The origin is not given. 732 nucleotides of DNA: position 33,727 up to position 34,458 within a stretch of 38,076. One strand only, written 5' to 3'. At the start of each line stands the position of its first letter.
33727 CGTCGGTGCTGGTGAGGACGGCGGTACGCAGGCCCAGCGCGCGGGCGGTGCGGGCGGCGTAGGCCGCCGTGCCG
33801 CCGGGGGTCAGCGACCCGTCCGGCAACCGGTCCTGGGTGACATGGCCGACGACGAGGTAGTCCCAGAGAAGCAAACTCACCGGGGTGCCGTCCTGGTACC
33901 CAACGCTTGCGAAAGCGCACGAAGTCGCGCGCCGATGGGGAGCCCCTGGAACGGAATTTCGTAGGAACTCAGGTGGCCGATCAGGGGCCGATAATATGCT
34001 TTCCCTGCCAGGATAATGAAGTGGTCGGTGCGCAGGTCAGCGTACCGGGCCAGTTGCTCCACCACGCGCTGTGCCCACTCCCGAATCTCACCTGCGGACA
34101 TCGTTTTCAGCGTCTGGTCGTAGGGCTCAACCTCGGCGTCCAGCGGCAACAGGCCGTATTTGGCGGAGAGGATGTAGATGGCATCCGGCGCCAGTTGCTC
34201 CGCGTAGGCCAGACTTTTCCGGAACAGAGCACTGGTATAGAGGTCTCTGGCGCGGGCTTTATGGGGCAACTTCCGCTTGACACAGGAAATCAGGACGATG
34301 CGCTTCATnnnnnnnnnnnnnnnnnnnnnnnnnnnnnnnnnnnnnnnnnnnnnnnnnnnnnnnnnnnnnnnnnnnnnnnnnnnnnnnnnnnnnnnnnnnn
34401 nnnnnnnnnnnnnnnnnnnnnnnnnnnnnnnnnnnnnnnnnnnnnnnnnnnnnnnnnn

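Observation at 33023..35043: Glycosylase / DUF6884-like / PfkB-kinase module translationally chained onto parAB at the position usually held by mnmG-rsmG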

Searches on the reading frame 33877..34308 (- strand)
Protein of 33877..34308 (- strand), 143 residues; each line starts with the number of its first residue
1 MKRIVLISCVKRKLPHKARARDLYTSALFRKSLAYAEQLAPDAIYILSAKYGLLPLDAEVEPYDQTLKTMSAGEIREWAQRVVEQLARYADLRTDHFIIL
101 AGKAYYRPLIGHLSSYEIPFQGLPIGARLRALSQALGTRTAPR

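Call 3: search_protein_families(library=pfam, proteins=[window:33877-34308:-], max_evalue=0.01)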
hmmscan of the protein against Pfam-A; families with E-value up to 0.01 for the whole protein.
window:33877-34308:- (143 aa): 1 family
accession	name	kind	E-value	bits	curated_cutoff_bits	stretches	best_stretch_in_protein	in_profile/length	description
PF21818.3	DUF6884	-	4.4e-46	156.8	30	1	4-133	1-134/135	Family of unknown function (DUF6884)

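Call 4: search_protein_families(library=ncbifam, proteins=[window:33877-34308:-], max_evalue=0.01)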
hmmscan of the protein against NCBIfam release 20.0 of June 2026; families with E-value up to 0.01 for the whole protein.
window:33877-34308:- (143 aa): 0 families

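Call 7: find_homologous_proteins(query=window:33877-34308:-)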
Query window:33877-34308:- (143 aa): 872 proteins with E <= 0.001 among 918 candidates; the best 120 are listed.
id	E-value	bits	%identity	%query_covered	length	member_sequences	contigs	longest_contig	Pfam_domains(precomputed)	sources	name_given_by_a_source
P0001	1.0e-86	306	100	100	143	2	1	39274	PF21818.4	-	-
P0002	1.9e-69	250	81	100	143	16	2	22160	PF21818.4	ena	-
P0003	3.7e-69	249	84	98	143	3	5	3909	PF21818.4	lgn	-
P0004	2.7e-50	188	66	94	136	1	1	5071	PF21818.4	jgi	-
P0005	3.2e-49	184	81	74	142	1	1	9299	PF21818.4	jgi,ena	-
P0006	6.6e-48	180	63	94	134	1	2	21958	PF21818.4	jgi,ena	-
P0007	6.6e-48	180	63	94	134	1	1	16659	PF21818.4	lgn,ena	-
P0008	6.6e-48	180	63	94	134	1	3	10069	PF21818.4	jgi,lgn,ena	-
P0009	1.4e-47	179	62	94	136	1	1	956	PF21818.4,PF03883.21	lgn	-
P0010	1.5e-47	179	61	94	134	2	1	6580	PF21818.4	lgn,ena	-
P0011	1.7e-47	179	61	94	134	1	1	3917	PF21818.4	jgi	-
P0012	1.7e-47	179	62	94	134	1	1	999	PF21818.4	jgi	jgi:hypothetical protein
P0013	1.7e-47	179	63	94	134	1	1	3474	PF21818.4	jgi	-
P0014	1.8e-47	179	63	94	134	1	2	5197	PF21818.4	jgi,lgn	jgi:hypothetical protein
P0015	2.1e-47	179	61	94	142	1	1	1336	PF21818.4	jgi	jgi:cytoplasmic iron level regulating protein YaaA (DUF328/UPF0246 family)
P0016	2.5e-47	178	63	94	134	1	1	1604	PF21818.4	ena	-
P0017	3.3e-47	178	62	94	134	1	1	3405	PF21818.4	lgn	-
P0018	3.5e-47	178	61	94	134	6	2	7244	PF21818.4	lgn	-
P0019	3.6e-47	178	62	94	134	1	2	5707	PF21818.4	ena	-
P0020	3.6e-47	178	62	94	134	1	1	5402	PF21818.4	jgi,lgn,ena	-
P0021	4.6e-47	177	62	94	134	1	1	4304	PF21818.4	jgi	jgi:hypothetical protein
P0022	4.8e-47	177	62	94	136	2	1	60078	PF21818.4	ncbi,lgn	ncbi:MAG: DUF6884 domain-containing protein [Chloroflexota bacterium]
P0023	7.8e-47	177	63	94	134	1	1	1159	PF21818.4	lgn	-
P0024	8.1e-47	177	62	94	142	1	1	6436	PF21818.4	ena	-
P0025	8.7e-47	177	62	94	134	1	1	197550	PF21818.4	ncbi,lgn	-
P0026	1.1e-46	176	62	93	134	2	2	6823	PF21818.4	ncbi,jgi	ncbi:MAG: DUF6884 domain-containing protein [Anaerolineales bacterium]|jgi:hypothetical protein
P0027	1.2e-46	176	62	93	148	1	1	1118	PF21818.4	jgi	jgi:hypothetical protein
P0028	1.2e-46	176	62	94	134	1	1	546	PF21818.4,PF03883.21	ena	-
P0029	1.3e-46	176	61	95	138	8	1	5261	PF21818.4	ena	-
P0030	1.4e-46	176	63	94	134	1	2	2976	PF21818.4,PF03883.21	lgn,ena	-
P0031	1.7e-46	176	62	94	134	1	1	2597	PF21818.4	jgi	jgi:cytoplasmic iron level regulating protein YaaA (DUF328/UPF0246 family)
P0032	1.7e-46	176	63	94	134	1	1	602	PF21818.4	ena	-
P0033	1.7e-46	176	62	94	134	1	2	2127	PF21818.4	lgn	-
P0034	1.9e-46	176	62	94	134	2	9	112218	PF21818.4,PF03883.21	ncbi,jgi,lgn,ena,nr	ncbi:MAG: hypothetical protein A2X25_14630 [Chloroflexi bacterium GWB2_49_20]|nr:MAG: hypothetical p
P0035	2.2e-46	175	62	94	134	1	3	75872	PF21818.4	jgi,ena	jgi:cytoplasmic iron level regulating protein YaaA (DUF328/UPF0246 family)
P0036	2.8e-46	175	61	94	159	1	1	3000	PF21818.4,PF03883.21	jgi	jgi:cytoplasmic iron level regulating protein YaaA (DUF328/UPF0246 family)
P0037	3.2e-46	175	62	93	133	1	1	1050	PF21818.4,PF03883.21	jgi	jgi:hypothetical protein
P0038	3.3e-46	175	61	94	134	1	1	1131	PF21818.4,PF03883.21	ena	-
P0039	5.2e-46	174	62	94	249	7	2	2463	PF24698.2,PF21818.4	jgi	-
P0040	5.8e-46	174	62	94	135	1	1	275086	PF21818.4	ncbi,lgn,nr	ncbi:MAG: hypothetical protein JXB85_00980 [Anaerolineales bacterium]|nr:hypothetical protein [Anaer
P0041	6.5e-46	174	61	94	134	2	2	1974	PF21818.4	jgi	-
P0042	8.0e-46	173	60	94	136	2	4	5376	PF21818.4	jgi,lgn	-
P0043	1.5e-45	173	60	94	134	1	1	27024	PF21818.4,PF03883.21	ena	-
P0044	1.6e-45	172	61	94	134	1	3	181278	PF21818.4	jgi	jgi:cytoplasmic iron level regulating protein YaaA (DUF328/UPF0246 family)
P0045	1.7e-45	172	67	88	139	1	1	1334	PF21818.4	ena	-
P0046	2.0e-45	172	59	94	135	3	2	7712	PF21818.4,PF03883.21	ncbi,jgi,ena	-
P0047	2.2e-45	172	62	94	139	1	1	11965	PF21818.4,PF03883.21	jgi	-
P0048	2.3e-45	172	61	94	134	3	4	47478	PF21818.4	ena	-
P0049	2.5e-45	172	61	93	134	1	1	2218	PF21818.4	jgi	jgi:cytoplasmic iron level regulating protein YaaA (DUF328/UPF0246 family)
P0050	3.4e-45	171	61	97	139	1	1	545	PF21818.4,PF03883.21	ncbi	-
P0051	4.5e-45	171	60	94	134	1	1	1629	PF21818.4,PF03883.21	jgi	jgi:cytoplasmic iron level regulating protein YaaA (DUF328/UPF0246 family)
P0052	4.6e-45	171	60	94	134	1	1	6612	PF21818.4,PF03883.21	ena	-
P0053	5.1e-45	171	63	94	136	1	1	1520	PF21818.4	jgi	jgi:cytoplasmic iron level regulating protein YaaA (DUF328/UPF0246 family)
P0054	5.7e-45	171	60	94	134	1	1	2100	PF21818.4,PF03883.21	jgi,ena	-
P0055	7.4e-45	170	60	94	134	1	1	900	PF21818.4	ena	-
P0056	7.8e-45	170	60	94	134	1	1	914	PF21818.4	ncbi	-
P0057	8.2e-45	170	59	94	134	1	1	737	PF21818.4,PF03883.21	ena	-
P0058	1.2e-44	170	63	96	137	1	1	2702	PF21818.4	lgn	-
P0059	1.5e-44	169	61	94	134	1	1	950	PF21818.4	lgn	-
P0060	1.7e-44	169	60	94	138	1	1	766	PF21818.4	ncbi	-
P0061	1.7e-44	169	57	94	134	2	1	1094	PF21818.4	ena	-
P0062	2.0e-44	169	58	94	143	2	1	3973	PF21818.4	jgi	-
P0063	2.2e-44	169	61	94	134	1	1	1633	PF21818.4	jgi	jgi:hypothetical protein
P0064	2.3e-44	169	59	94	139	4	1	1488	PF21818.4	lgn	-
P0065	2.5e-44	169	59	96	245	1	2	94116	PF24698.2,PF21818.4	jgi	jgi:hypothetical protein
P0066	2.6e-44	169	60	94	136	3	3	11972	PF21818.4,PF03883.21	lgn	-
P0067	3.0e-44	168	61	94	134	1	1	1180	PF21818.4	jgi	jgi:hypothetical protein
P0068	3.1e-44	168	60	94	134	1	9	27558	PF21818.4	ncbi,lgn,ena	-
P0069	3.1e-44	168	58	96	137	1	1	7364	PF21818.4,PF03883.21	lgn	-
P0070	5.0e-44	168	60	94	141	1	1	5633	PF21818.4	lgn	-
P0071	5.7e-44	167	57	94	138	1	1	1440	PF21818.4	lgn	-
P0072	7.5e-44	167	59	93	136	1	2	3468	PF21818.4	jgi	jgi:hypothetical protein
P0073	9.9e-44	167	57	94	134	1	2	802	PF21818.4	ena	-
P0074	1.1e-43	167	60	94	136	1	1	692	PF21818.4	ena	-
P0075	1.2e-43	166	59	94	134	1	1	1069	PF21818.4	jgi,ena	-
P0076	1.3e-43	166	58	94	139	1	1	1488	PF21818.4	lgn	-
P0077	1.5e-43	166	59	94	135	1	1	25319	PF21818.4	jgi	jgi:hypothetical protein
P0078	1.9e-43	166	60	94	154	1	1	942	PF21818.4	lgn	-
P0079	2.0e-43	166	59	93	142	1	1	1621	PF21818.4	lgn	-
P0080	2.7e-43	165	58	96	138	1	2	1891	PF21818.4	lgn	-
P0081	3.0e-43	165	59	94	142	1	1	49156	PF21818.4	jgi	jgi:hypothetical protein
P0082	3.4e-43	165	60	94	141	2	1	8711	PF21818.4,PF03883.21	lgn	-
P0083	3.6e-43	165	57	97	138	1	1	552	PF21818.4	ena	-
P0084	5.8e-43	164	59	93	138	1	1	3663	PF21818.4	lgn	-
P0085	6.0e-43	164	54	99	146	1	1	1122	PF21818.4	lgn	-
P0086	6.9e-43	164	58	96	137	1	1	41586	PF21818.4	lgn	-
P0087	9.3e-43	164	60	95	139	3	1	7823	PF21818.4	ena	-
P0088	9.5e-43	164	59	93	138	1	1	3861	PF21818.4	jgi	-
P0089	1.0e-42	163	61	93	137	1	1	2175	PF21818.4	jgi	jgi:hypothetical protein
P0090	1.0e-42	163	59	94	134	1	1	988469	PF21818.4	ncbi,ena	-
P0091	1.1e-42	163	59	94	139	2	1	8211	PF21818.4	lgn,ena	-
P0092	1.1e-42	163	56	94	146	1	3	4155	PF21818.4,PF03883.21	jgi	jgi:hypothetical protein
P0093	1.2e-42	163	59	94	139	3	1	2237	PF21818.4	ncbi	-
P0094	1.2e-42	163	58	94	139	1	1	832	PF21818.4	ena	-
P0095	1.3e-42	163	59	92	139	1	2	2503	PF21818.4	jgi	-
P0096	1.4e-42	163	59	93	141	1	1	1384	PF21818.4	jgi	jgi:hypothetical protein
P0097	1.4e-42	163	58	93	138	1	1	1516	PF21818.4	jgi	jgi:hypothetical protein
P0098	1.6e-42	163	58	94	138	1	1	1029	PF21818.4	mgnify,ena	mgnify:CR=1 FL=1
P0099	2.0e-42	162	60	95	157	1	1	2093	PF21818.4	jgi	jgi:hypothetical protein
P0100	2.7e-42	162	59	95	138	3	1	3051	PF21818.4,PF03883.21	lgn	-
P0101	3.1e-42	162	58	94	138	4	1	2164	PF21818.4,PF03883.21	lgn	-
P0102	3.4e-42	162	57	94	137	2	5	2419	PF21818.4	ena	-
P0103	3.6e-42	162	56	96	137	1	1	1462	PF21818.4,PF03883.21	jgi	jgi:hypothetical protein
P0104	3.7e-42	162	58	97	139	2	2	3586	PF21818.4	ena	-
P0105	4.0e-42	162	57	100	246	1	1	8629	PF24698.2,PF21818.4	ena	-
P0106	4.1e-42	161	57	93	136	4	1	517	PF21818.4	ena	-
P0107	4.2e-42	161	58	92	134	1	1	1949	PF21818.4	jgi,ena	-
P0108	4.4e-42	161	59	95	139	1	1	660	PF21818.4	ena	-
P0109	4.5e-42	161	57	94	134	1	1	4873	PF21818.4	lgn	-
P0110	4.9e-42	161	59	94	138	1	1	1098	PF21818.4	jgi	jgi:hypothetical protein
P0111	5.7e-42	161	60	92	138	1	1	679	PF21818.4,PF03883.21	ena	-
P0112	6.1e-42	161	57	99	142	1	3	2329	PF21818.4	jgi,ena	-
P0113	1.1e-41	160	59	93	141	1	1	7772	PF21818.4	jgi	jgi:hypothetical protein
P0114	1.2e-41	160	58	94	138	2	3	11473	PF21818.4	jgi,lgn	-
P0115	1.2e-41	160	57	94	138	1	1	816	PF21818.4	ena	-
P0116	1.3e-41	160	61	92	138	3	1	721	PF21818.4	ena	-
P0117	1.3e-41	160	56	94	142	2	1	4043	PF21818.4,PF03883.21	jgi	jgi:hypothetical protein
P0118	1.3e-41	160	58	96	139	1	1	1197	PF21818.4,PF03883.21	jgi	jgi:cytoplasmic iron level regulating protein YaaA (DUF328/UPF0246 family)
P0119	1.4e-41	160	58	94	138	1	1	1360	PF21818.4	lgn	-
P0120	1.5e-41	160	57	94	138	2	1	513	PF21818.4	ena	-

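Call 11: find_encoding_contigs(protein=P0002, flank=6000, max_places=3)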
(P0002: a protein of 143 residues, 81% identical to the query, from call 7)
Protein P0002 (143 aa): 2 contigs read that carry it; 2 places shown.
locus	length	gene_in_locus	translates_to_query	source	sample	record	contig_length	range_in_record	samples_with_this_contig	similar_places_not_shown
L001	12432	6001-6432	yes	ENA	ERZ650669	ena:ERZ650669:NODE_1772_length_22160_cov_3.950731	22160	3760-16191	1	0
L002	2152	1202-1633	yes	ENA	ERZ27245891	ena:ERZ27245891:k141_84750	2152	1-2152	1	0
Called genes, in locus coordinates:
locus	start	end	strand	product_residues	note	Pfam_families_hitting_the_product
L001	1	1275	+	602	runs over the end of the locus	PF13231:PMT_2 (faint)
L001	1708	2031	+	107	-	PF00825:Ribonuclease_P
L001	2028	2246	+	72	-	PF01809:YidD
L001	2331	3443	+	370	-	PF01011:PQQ (faint), PF25293:Beta-prop_EMC1_N (faint), PF07774:EMC1_C (faint), PF25292:Beta-prop_CGLA (faint), PF13570:Beta-prop_ACSF4, PF13360:PQQ_2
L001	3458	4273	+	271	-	-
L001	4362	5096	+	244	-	PF14804:Jag_N, PF13083:KH_KhpA-B (weak), PF01424:R3H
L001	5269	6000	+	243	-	-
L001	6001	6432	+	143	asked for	PF21818:DUF6884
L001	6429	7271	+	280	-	PF00294:PfkB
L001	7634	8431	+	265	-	PF00142:Fer4_NifH, PF01656:CbiA, PF02374:ArsA_ATPase (weak), PF06564:CBP_BcsQ, PF09140:MipZ, PF10609:ParA (weak), PF13614:AAA_31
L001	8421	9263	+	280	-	PF02195:ParB_N, PF17762:HTH_ParB, PF23552:ParB_C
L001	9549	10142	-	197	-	PF01206:TusA, PF02635:DsrE (weak)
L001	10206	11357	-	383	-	PF00155:Aminotran_1_2, PF00266:Aminotran_5, PF01212:Beta_elim_lyase (weak), PF01053:Cys_Met_Meta_PP (weak)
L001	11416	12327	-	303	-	PF00586:AIRS, PF02769:AIRS_C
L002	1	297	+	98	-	?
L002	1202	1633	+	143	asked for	PF21818:DUF6884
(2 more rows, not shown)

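Call 12: find_encoding_contigs(protein=P0040, flank=6000, max_places=2)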
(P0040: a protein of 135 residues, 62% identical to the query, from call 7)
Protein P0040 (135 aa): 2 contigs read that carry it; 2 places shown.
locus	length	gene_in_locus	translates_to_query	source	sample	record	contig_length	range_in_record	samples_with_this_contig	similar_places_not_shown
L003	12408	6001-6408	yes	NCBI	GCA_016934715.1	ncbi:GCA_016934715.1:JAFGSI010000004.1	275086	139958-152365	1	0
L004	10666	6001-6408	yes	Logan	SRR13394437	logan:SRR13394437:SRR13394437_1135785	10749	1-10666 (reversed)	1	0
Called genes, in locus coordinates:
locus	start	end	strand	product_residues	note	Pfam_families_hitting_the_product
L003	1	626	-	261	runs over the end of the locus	-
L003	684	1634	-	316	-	PF03747:ADP_ribosyl_GH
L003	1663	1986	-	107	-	-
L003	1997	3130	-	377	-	PF13395:HNH_4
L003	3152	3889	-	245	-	PF13391:HNH_2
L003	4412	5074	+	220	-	PF10881:DUF2726, PF01396:Zn_ribbon_Top1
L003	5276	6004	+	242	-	-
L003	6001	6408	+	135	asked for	PF21818:DUF6884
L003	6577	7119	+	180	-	PF22187:DUF6946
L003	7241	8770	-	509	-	PF01637:ATPase_2, PF13191:AAA_16 (faint), PF13401:AAA_22 (weak), PF03008:DUF234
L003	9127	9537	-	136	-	PF10547:P22_AR_N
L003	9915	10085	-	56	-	-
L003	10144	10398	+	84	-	-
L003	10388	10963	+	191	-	-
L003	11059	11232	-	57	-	-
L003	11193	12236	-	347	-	PF17989:ALP_N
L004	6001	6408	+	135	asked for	PF21818:DUF6884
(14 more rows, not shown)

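Call 14: find_related_loci(query=A1, collection=genome_contigs, flank=7000)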
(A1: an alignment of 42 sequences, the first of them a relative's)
Query A1 (143 aa) in genome_contigs; peptide patterns used: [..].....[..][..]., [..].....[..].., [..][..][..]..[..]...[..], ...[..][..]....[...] (x = any residue, [..] = any of these).
599 stretches matched a pattern (row limit reached: there are more); 526 encode a relative of the query (tblastn E <= 1e-3); the best 80 are kept; 80 distinct loci.
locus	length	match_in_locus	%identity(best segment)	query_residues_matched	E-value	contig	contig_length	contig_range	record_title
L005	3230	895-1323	83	1-143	8e-76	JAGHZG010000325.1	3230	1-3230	MAG: Chloroflexota bacterium isolate 626A.7 NODE_3921_length_3230_cov_7.185827, whole genome shotgun sequence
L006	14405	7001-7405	62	1-135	4e-53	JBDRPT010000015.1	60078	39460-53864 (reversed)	MAG: Chloroflexota bacterium isolate MEGAHIT-group-2.133 k141_188191, whole genome shotgun sequence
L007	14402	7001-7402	60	1-134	2e-52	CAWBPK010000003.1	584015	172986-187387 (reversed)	MAG: uncultured Chloroflexia bacterium isolate MFD01299.bin.1.98 genome assembly, contig: contig_28952, whole genome sho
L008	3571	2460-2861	60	1-134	2e-52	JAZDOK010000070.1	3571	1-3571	MAG: bacterium isolate MEGAHIT-group-0.768 k141_20961528, whole genome shotgun sequence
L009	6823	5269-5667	62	1-133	1e-52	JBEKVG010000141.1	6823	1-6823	MAG: Anaerolineales bacterium isolate SPRUCE 59 SPRUCE_59_141, whole genome shotgun sequence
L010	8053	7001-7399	60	2-134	3e-52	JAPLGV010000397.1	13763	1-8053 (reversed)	MAG: Chloroflexota bacterium isolate LacPavin_0419_WC90_MAG_56_8 LacPavin_0419_WC90_scaffold_574702, whole genome shotgu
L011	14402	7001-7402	61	1-134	1e-51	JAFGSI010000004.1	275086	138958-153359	MAG: Anaerolineales bacterium isolate Zod_Metabat.883 k87_465376, whole genome shotgun sequence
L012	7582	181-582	61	2-135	4e-50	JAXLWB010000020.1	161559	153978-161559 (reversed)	MAG: Caldilineaceae bacterium isolate STL-CHL12 C1.208.fa-20, whole genome shotgun sequence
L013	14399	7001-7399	61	2-134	6e-50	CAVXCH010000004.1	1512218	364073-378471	MAG: uncultured Chloroflexia bacterium isolate MFD01299.bin.1.127 genome assembly, contig: contig_13724, whole genome sh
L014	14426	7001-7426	58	1-142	3e-49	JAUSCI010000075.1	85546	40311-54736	MAG: Sulfuritalea sp. isolate E14_concoct.bin.1 E14_k141_910976, whole genome shotgun sequence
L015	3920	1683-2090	57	1-136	3e-48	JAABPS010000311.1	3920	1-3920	MAG: Desulfobacteraceae bacterium isolate S01.Bin004 Scaffold_269, whole genome shotgun sequence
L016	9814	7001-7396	60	1-132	5e-48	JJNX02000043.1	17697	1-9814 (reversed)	Peptococcaceae bacterium SCADC1_2_3 contig_43, whole genome shotgun sequence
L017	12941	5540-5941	56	1-134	5e-48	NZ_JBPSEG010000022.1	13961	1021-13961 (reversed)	Melioribacter sp. Ez-97 22, whole genome shotgun sequence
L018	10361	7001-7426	52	1-142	2e-47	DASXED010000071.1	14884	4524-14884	MAG TPA_asm: Verrucomicrobiia bacterium isolate SMAG_U5103 k141_942385, whole genome shotgun sequence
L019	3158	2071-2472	58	1-134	1e-47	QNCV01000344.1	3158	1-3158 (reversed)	MAG: Candidatus Neomarinimicrobiota bacterium isolate B118_G9 B118_Guay9_scaffold_74693, whole genome shotgun sequence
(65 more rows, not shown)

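Call 18: search_protein_families(library=pfam, proteins=[P0065, P0039, P0105], max_evalue=0.01)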
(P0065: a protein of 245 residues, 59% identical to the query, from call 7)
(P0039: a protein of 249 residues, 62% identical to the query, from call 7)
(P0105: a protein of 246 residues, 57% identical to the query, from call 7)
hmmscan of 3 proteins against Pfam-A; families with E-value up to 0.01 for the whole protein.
P0065 (245 aa): 3 families
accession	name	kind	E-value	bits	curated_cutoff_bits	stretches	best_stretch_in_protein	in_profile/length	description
PF21818.3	DUF6884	-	9.8e-44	149.2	30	1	4-133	1-134/135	Family of unknown function (DUF6884)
PF24698.1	DUF7662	-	1.3e-11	44.6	26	1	173-238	8-68/72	Domain of unknown function (DUF7662)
PF03883.20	H2O2_YaaD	-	0.0024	17.9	29.6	1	42-109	103-171/236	Peroxide stress protein YaaA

P0039 (249 aa): 3 families
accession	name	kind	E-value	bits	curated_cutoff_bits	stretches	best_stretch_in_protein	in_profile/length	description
PF21818.3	DUF6884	-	1.2e-44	152.2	30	1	4-133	1-134/135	Family of unknown function (DUF6884)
PF24698.1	DUF7662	-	6.5e-14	51.9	26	1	167-239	4-68/72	Domain of unknown function (DUF7662)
PF03883.20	H2O2_YaaD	-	0.00034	20.6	29.6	1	42-111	103-173/236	Peroxide stress protein YaaA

P0105 (246 aa): 3 families
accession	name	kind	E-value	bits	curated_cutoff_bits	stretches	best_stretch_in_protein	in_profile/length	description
PF21818.3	DUF6884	-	1.5e-43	148.6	30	1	4-133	1-134/135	Family of unknown function (DUF6884)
PF24698.1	DUF7662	-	2.5e-12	46.8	26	1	175-239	9-68/72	Domain of unknown function (DUF7662)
PF03883.20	H2O2_YaaD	-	0.00023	21.2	29.6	1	41-112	102-174/236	Peroxide stress protein YaaA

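Call 19: search_protein_families(library=padloc, proteins=[window:33877-34308:-], max_evalue=0.1)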
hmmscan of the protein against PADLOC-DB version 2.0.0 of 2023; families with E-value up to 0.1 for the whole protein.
window:33877-34308:- (143 aa): 4 families
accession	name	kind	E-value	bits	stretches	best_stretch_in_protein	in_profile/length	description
PDLC04712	PDC-M57A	-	1.7e-57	191.6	1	1-135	1-135/138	-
PDLC02815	DpdC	-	2e-06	25.5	1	13-80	48-114/312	DpdC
PDLC02818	DpdC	-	0.0037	14.6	1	18-78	55-114/319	DpdC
PDLC02813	DpdC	-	0.051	10.9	1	16-67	48-98/310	DpdC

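Call 53: predict_structure(alignment_id=A1)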
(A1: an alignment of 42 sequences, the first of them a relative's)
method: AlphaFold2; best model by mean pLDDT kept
length: 143 residues; sequences in the alignment: 42
mean_pLDDT: 93.3   pTM: 0.87
mean pLDDT of the five models: 93.3, 93.0, 92.4, 92.2, 92.1
residues with pLDDT >= 90: 127; 70-90: 10; 50-70: 2; < 50: 4
segments of 3 or more residues with pLDDT < 50: 140-143
pLDDT, mean of each block of 10 residues (from residue 1): 94 95 95 97 98 97 93 98 98 98 95 97 90 80 39
secondary structure, 60 per line:
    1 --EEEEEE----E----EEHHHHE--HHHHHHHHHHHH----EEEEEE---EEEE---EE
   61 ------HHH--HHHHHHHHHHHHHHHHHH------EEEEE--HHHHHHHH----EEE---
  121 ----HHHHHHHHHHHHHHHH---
elements in order: E3-8 H20-23 H27-38 E43-48 E52-55 H72-89 E96-100 H103-110 E115-117 H125-140
